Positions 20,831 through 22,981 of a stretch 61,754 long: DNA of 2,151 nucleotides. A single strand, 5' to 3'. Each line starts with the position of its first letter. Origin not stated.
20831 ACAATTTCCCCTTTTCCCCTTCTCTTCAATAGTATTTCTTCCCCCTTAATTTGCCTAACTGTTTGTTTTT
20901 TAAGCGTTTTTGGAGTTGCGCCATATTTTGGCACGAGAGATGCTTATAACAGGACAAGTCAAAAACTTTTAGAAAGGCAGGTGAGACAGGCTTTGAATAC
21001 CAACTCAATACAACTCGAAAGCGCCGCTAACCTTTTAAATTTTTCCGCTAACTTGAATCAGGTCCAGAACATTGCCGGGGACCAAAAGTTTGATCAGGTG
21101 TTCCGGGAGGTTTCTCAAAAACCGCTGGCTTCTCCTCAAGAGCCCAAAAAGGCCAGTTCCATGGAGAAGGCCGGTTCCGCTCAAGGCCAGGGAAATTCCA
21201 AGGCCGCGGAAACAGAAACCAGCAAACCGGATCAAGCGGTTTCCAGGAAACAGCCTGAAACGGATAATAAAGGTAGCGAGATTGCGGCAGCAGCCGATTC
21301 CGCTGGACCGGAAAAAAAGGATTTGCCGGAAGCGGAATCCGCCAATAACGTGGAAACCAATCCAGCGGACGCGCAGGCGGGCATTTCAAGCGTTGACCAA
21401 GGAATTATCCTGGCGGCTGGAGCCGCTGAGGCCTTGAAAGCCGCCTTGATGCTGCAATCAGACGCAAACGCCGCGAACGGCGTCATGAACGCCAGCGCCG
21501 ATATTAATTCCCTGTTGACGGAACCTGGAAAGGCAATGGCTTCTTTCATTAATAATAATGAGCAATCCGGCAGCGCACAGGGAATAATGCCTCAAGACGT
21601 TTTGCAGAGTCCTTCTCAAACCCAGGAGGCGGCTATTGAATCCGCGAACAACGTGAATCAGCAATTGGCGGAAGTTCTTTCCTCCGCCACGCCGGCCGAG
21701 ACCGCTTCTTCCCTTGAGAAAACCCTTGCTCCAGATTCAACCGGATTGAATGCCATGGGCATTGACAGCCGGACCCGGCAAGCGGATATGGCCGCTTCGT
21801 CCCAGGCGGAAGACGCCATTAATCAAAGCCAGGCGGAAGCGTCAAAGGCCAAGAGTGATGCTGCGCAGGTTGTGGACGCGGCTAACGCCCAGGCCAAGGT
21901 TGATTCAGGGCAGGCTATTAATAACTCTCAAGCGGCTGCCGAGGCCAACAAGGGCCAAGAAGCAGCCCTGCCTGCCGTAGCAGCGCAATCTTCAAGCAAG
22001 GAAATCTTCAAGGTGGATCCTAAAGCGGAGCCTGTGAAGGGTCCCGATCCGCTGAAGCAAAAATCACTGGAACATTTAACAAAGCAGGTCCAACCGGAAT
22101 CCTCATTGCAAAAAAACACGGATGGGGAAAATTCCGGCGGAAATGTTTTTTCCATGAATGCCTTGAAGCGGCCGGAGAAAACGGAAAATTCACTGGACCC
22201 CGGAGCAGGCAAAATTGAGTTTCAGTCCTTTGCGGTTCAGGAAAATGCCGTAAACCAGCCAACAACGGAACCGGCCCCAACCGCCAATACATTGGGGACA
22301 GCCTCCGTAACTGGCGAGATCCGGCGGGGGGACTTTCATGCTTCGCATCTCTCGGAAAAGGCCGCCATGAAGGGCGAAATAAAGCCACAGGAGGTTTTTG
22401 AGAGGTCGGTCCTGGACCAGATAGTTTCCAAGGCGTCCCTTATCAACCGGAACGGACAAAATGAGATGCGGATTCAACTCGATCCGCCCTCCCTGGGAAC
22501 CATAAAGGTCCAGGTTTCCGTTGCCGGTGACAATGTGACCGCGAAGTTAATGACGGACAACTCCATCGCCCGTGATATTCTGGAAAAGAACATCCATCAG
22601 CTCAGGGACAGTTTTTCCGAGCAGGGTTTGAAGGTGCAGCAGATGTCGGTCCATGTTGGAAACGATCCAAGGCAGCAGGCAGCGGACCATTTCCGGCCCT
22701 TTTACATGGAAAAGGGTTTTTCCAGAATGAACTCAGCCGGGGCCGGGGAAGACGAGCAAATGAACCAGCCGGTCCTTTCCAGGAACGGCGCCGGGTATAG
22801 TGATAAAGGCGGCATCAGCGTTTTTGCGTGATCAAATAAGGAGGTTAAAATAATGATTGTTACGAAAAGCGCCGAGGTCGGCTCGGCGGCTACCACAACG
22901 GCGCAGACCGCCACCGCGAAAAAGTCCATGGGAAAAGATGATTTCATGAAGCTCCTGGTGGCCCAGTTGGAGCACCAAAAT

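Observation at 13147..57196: Conserved REP-like GCGGC-box (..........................[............]) at gene boundaries on both strands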

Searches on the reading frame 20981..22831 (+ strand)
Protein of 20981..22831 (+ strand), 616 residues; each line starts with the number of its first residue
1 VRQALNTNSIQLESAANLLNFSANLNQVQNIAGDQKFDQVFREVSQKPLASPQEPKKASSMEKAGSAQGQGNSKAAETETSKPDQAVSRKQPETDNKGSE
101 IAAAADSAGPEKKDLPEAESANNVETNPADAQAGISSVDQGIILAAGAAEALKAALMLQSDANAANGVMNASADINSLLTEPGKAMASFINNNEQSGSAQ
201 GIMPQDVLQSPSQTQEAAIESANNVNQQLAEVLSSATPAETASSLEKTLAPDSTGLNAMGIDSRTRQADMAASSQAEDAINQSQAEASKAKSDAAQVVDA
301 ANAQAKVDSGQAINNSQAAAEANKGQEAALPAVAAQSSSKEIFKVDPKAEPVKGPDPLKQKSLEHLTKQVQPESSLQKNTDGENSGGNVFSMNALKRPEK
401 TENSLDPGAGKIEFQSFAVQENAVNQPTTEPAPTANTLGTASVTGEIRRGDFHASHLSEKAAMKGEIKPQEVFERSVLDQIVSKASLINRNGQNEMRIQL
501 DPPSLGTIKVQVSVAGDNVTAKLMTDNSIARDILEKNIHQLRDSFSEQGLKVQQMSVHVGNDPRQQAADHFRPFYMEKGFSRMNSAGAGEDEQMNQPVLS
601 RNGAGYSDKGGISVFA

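Call 17: search_protein_families(library=pfam, proteins=[window:20981-22831:+])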
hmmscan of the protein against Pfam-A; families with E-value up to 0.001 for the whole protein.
window:20981-22831:+ (616 aa): 1 family
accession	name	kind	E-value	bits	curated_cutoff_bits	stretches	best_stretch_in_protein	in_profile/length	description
PF02120.21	Flg_hook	-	4.4e-24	84.6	29.8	1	489-566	8-85/85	Flagellar hook-length control protein FliK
